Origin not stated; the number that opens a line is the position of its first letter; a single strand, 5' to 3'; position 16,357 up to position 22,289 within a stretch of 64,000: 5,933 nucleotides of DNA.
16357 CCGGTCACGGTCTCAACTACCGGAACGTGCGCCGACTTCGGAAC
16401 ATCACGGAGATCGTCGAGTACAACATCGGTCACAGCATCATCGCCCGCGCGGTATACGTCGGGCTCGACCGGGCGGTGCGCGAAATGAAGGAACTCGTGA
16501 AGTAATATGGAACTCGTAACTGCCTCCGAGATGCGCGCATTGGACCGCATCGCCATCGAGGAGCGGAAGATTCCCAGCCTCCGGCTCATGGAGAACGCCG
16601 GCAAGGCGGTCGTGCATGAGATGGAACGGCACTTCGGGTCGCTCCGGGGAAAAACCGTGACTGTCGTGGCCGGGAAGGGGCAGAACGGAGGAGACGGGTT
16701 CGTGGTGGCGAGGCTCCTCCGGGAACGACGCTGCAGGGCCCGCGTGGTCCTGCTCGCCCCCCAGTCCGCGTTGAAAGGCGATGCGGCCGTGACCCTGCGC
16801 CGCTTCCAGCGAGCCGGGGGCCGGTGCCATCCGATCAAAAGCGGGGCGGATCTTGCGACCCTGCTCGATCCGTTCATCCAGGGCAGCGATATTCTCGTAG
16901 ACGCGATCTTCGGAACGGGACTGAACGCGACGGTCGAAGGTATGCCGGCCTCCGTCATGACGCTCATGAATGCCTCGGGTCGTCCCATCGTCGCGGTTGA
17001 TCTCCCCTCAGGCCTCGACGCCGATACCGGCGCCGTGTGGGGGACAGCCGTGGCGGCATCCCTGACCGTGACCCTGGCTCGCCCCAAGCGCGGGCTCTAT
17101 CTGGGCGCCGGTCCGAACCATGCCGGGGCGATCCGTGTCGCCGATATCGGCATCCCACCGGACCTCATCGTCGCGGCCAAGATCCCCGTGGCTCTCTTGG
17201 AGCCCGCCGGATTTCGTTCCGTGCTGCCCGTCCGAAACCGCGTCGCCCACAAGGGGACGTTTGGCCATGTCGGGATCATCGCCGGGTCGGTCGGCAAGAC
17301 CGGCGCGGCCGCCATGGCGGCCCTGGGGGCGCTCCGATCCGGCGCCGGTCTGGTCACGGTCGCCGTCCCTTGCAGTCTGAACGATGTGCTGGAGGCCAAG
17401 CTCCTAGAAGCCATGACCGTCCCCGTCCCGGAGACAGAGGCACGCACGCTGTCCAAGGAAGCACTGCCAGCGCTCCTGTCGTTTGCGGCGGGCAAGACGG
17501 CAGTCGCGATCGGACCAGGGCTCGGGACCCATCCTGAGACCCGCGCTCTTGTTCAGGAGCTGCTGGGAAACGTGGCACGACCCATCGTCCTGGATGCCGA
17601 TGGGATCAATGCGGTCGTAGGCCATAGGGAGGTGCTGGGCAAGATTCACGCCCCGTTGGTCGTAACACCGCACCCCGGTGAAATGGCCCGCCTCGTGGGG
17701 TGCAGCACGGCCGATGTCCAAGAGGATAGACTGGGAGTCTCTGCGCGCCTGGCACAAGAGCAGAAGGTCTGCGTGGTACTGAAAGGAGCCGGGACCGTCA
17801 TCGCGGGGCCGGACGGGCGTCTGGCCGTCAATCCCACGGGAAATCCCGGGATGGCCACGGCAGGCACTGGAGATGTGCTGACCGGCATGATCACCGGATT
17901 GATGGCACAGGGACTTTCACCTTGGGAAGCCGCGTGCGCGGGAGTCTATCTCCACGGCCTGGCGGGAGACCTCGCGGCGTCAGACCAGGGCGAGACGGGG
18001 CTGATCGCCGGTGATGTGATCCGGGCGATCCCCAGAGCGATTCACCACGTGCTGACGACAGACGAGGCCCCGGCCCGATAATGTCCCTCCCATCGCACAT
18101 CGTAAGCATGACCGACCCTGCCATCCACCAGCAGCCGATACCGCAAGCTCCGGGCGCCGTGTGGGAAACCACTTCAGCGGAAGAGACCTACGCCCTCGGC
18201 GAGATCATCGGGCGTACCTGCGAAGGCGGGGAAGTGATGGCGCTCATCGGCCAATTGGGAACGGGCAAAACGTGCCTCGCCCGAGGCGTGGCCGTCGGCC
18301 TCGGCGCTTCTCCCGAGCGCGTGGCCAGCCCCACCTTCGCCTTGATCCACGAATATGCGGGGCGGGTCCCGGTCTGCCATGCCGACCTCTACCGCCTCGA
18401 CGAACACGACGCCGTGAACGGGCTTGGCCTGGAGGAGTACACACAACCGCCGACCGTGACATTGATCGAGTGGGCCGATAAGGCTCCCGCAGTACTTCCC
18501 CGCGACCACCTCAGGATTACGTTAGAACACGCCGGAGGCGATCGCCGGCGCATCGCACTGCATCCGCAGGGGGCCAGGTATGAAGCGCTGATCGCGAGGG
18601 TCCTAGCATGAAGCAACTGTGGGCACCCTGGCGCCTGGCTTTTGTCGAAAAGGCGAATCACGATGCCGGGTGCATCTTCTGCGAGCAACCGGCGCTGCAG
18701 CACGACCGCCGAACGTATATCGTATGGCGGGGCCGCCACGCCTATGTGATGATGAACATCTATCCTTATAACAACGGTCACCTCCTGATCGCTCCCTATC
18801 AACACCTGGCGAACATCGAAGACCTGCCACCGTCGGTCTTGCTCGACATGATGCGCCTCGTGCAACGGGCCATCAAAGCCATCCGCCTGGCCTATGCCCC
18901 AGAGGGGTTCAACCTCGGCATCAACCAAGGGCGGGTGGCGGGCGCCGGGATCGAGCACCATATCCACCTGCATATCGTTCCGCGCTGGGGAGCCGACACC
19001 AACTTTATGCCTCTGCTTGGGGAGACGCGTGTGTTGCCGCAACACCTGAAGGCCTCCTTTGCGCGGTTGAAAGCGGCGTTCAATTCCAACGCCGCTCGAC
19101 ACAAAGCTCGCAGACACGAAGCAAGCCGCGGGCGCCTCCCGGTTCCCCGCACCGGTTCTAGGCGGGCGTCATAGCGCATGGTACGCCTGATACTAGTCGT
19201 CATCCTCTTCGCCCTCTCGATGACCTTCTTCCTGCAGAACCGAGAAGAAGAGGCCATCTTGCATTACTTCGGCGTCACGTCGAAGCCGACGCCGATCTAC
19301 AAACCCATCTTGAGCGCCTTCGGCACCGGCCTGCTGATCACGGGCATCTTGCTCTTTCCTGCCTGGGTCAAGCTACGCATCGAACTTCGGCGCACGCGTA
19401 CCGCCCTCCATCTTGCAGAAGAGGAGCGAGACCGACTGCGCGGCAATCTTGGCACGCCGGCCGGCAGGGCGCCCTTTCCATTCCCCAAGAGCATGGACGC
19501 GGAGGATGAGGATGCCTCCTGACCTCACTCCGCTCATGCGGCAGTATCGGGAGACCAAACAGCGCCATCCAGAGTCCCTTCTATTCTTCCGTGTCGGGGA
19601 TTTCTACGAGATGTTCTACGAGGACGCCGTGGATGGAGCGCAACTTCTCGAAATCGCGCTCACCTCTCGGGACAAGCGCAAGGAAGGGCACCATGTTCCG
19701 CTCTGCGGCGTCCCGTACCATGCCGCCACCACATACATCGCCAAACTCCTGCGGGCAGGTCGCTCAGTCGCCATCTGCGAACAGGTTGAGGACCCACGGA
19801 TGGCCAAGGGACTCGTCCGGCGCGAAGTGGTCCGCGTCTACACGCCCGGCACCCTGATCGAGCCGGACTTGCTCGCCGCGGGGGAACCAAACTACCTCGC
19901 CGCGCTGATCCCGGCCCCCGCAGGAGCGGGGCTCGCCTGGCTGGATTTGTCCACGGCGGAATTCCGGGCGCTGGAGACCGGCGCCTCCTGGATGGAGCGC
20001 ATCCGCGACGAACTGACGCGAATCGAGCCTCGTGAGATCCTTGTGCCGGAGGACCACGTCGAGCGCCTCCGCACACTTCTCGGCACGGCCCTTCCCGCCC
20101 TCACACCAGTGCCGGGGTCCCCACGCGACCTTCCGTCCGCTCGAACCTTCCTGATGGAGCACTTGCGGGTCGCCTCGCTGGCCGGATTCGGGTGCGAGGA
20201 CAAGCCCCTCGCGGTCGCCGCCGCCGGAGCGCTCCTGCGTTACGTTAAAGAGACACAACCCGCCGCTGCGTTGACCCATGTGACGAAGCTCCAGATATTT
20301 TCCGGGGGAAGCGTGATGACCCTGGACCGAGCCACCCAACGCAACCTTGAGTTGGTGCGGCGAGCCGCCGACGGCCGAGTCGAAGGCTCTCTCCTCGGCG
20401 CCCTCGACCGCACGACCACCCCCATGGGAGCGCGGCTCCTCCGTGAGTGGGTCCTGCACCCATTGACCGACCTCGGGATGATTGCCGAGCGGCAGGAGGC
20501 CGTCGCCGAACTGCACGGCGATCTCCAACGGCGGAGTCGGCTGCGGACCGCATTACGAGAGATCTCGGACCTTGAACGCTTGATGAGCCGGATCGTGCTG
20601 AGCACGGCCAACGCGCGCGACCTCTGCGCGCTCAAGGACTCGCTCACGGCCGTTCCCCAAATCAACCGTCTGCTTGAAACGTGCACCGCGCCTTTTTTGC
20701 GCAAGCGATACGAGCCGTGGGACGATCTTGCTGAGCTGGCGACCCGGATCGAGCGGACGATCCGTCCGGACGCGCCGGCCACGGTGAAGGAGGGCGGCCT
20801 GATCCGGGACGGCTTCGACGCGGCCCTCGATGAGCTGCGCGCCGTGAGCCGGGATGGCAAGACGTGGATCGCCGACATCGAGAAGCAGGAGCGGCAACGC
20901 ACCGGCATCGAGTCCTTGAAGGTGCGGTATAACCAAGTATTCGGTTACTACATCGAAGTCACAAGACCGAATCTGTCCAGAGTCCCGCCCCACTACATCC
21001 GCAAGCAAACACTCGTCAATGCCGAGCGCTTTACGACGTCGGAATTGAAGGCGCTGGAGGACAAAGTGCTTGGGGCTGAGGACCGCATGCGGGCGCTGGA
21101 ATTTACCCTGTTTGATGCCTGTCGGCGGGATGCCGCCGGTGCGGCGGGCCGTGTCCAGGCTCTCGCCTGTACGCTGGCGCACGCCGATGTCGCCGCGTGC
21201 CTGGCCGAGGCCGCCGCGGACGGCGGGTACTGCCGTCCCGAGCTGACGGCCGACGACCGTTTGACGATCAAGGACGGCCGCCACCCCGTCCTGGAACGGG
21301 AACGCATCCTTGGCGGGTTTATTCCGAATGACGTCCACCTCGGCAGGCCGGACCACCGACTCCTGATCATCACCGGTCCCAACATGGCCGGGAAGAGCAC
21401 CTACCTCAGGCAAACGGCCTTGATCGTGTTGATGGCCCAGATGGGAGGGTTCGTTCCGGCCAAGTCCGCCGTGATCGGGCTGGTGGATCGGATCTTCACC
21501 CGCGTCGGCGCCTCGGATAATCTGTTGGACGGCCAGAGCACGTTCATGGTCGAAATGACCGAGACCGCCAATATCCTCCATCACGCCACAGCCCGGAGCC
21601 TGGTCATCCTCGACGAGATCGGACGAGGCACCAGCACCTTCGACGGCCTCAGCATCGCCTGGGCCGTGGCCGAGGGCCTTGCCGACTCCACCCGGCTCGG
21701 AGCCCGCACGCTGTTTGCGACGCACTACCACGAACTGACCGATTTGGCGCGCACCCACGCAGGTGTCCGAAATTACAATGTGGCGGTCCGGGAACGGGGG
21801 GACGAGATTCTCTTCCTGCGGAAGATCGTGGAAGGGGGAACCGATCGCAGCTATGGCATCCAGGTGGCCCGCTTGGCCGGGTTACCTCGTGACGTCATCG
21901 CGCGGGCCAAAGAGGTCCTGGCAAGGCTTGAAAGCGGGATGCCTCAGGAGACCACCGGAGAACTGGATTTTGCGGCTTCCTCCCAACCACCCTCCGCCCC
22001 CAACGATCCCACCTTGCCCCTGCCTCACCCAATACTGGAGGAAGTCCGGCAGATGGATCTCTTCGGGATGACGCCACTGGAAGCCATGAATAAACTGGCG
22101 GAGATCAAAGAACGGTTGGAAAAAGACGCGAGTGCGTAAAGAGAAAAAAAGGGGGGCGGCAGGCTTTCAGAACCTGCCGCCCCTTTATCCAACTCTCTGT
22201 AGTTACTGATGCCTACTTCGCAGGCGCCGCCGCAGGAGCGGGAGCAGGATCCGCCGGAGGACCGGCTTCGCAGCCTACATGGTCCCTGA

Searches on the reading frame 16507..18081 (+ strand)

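Call 57: search_protein_families(library=pfam, proteins=[window:16507-18081:+], max_evalue=0.00001)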
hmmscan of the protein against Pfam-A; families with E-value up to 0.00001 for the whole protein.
window:16507-18081:+ (524 aa): 2 families
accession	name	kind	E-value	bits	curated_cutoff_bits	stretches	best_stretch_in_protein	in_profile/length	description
PF01256.23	Carb_kinase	-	5.3e-60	203.3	27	1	255-510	1-242/242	NAD(P)H-hydrate dehydratase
PF03853.21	YjeF_N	-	1.8e-46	158.6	24.9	1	26-196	3-169/169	YjeF-related protein N-terminus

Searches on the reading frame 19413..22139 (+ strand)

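Call 57: search_protein_families(library=pfam, proteins=[window:19413-22139:+], max_evalue=0.00001)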
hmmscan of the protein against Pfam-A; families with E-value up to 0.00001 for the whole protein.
window:19413-22139:+ (908 aa): 5 families
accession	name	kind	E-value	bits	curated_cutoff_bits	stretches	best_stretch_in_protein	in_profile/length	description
PF00488.27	MutS_V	-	9.4e-85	283.8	30.2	1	651-840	1-188/188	MutS domain V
PF05192.23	MutS_III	-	5.8e-47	161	34.1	1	307-598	1-194/194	MutS domain III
PF01624.25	MutS_I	-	4.5e-42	143.3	20.6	1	39-150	1-111/113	MutS domain I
PF05190.23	MutS_IV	-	3.7e-33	114.1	22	1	467-558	1-92/92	MutS family domain IV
PF05188.22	MutS_II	-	3.5e-21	76.4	25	1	160-290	1-132/133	MutS domain II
